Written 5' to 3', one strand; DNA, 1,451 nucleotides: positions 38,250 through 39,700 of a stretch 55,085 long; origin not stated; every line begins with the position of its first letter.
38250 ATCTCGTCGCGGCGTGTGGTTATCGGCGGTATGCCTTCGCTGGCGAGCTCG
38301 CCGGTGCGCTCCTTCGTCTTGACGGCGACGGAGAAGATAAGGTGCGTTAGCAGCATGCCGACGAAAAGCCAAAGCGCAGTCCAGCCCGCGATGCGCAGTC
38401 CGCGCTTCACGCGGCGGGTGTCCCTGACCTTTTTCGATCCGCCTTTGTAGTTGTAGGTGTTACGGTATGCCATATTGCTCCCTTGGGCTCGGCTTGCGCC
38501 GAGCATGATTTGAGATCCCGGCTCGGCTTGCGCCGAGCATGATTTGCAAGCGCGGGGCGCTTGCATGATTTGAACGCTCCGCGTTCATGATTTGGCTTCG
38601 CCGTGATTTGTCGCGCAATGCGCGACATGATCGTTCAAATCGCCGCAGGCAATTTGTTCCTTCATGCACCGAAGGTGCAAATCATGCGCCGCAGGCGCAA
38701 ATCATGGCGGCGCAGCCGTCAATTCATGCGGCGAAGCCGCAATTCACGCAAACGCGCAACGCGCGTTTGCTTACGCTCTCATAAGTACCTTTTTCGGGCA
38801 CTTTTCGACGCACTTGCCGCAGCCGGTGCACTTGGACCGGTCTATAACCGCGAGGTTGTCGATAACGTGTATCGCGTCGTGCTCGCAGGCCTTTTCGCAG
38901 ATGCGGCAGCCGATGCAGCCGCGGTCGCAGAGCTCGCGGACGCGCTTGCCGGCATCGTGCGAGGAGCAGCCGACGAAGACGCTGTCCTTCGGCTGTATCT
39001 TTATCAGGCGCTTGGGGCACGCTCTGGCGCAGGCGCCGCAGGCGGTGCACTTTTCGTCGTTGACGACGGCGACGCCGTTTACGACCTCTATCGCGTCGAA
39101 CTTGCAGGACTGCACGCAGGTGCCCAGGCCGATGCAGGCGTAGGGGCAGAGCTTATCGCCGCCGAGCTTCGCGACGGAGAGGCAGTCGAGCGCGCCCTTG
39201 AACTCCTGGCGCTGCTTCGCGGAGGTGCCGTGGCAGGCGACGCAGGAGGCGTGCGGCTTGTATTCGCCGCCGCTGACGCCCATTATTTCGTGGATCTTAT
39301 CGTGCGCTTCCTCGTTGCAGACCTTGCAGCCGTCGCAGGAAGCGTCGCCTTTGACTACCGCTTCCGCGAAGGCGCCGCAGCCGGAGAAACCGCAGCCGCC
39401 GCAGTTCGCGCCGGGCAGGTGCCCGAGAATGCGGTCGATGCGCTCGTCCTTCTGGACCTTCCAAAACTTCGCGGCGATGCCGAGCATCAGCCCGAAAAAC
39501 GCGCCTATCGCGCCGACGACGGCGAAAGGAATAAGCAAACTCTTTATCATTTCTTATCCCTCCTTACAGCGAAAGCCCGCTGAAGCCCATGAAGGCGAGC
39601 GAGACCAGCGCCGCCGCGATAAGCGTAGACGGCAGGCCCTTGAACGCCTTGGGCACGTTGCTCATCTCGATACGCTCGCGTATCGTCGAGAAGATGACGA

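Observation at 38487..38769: Intergenic array of variable GC hairpins joined by a conserved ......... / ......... linker, with a strand flip at a central hairpin (largest copy)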

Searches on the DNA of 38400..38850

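Call 20: search_rna_families(source=window, start=38400, end=38850, threshold=evalue, max_evalue=10)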
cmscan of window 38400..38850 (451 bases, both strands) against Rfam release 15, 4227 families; matches with E-value up to 10: 4.
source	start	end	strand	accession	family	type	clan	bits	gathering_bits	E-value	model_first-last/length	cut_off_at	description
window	38654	38729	-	RF01706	Gut-1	Gene; sRNA;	-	23.5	50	0.025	1-77/77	no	Gut-1 RNA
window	38548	38586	+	RF04076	mir-H11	Gene; miRNA;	-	18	70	1.7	1-72/72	no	mir-H11 microRNA precursor family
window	38482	38543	+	RF04236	mir-1285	Gene; miRNA;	-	14.8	56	5.2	1-68/68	no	mir-1285 microRNA precursor family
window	38429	38524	-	RF01932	bxd_4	Gene; lncRNA;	-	12.7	40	8.5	1-106/106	no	Bithoraxoid conserved region 4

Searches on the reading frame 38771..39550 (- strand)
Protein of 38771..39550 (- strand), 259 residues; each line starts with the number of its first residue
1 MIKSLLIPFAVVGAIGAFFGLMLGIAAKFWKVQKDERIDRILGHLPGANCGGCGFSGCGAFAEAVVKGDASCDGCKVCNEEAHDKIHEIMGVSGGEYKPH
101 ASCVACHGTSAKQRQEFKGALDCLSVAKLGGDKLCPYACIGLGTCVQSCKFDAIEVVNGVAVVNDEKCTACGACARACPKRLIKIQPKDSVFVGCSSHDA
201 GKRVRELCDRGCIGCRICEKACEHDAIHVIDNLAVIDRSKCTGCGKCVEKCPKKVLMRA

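Call 56: find_encoding_contigs(protein=window:38771-39550:-, flank=3000, max_places=10)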
Protein window:38771-39550:- (259 aa): 11 contigs read that carry it; 9 places shown.
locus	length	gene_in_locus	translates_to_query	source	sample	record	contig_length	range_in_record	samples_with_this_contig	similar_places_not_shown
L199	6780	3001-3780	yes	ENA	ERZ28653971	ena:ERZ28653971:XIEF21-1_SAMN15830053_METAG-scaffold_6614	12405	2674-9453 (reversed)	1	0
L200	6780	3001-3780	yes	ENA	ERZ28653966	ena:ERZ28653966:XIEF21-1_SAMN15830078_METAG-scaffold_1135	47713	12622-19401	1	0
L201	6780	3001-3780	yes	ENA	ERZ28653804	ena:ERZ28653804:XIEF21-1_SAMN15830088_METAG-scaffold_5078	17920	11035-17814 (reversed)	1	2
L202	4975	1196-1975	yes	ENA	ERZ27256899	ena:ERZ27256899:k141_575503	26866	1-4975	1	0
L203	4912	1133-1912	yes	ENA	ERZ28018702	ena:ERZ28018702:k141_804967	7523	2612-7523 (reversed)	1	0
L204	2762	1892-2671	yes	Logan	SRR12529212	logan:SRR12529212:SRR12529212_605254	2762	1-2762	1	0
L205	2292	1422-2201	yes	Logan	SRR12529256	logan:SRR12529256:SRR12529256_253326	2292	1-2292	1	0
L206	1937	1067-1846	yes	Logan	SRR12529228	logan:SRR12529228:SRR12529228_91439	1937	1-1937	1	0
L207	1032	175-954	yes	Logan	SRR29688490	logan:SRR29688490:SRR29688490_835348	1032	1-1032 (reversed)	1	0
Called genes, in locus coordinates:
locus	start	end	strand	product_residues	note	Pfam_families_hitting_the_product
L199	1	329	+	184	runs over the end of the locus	PF03116:NQR2_RnfD_RnfE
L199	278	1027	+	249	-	PF04205:FMN_bind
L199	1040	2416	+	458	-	PF02508:Rnf-Nqr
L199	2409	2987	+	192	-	PF02508:Rnf-Nqr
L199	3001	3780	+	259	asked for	PF04060:FeS, PF12838:Fer4_7 (weak), PF13187:Fer4_9 (weak), PF13237:Fer4_10 (weak), PF14697:Fer4_21 (weak), PF12838:Fer4_7, PF13187:Fer4_9, PF00037:Fer4, +6 more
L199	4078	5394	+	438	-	PF13200:DUF4015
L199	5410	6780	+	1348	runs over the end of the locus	?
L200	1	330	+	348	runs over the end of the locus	PF03116:NQR2_RnfD_RnfE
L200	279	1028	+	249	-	PF04205:FMN_bind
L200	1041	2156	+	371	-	PF02508:Rnf-Nqr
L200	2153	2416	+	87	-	-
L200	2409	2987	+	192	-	PF02508:Rnf-Nqr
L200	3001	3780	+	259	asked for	PF04060:FeS, PF12838:Fer4_7 (weak), PF13187:Fer4_9 (weak), PF13237:Fer4_10 (weak), PF14697:Fer4_21 (weak), PF12838:Fer4_7, PF13187:Fer4_9, PF00037:Fer4, +6 more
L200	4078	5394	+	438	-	PF13200:DUF4015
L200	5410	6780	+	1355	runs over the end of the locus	PF02368:Big_2, PF13306:LRR_5, PF00404:Dockerin_1 (weak)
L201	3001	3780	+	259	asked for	PF04060:FeS, PF12838:Fer4_7 (weak), PF13187:Fer4_9 (weak), PF13237:Fer4_10 (weak), PF14697:Fer4_21 (weak), PF12838:Fer4_7, PF13187:Fer4_9, PF00037:Fer4, +6 more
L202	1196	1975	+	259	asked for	PF04060:FeS, PF12838:Fer4_7 (weak), PF13187:Fer4_9 (weak), PF13237:Fer4_10 (weak), PF14697:Fer4_21 (weak), PF12838:Fer4_7, PF13187:Fer4_9, PF00037:Fer4, +6 more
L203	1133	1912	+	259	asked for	PF04060:FeS, PF12838:Fer4_7 (weak), PF13187:Fer4_9 (weak), PF13237:Fer4_10 (weak), PF14697:Fer4_21 (weak), PF12838:Fer4_7, PF13187:Fer4_9, PF00037:Fer4, +6 more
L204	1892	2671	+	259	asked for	PF04060:FeS, PF12838:Fer4_7 (weak), PF13187:Fer4_9 (weak), PF13237:Fer4_10 (weak), PF14697:Fer4_21 (weak), PF12838:Fer4_7, PF13187:Fer4_9, PF00037:Fer4, +6 more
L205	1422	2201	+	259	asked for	PF04060:FeS, PF12838:Fer4_7 (weak), PF13187:Fer4_9 (weak), PF13237:Fer4_10 (weak), PF14697:Fer4_21 (weak), PF12838:Fer4_7, PF13187:Fer4_9, PF00037:Fer4, +6 more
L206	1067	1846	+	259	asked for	PF04060:FeS, PF12838:Fer4_7 (weak), PF13187:Fer4_9 (weak), PF13237:Fer4_10 (weak), PF14697:Fer4_21 (weak), PF12838:Fer4_7, PF13187:Fer4_9, PF00037:Fer4, +6 more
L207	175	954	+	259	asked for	PF04060:FeS, PF12838:Fer4_7 (weak), PF13187:Fer4_9 (weak), PF13237:Fer4_10 (weak), PF14697:Fer4_21 (weak), PF12838:Fer4_7, PF13187:Fer4_9, PF00037:Fer4, +6 more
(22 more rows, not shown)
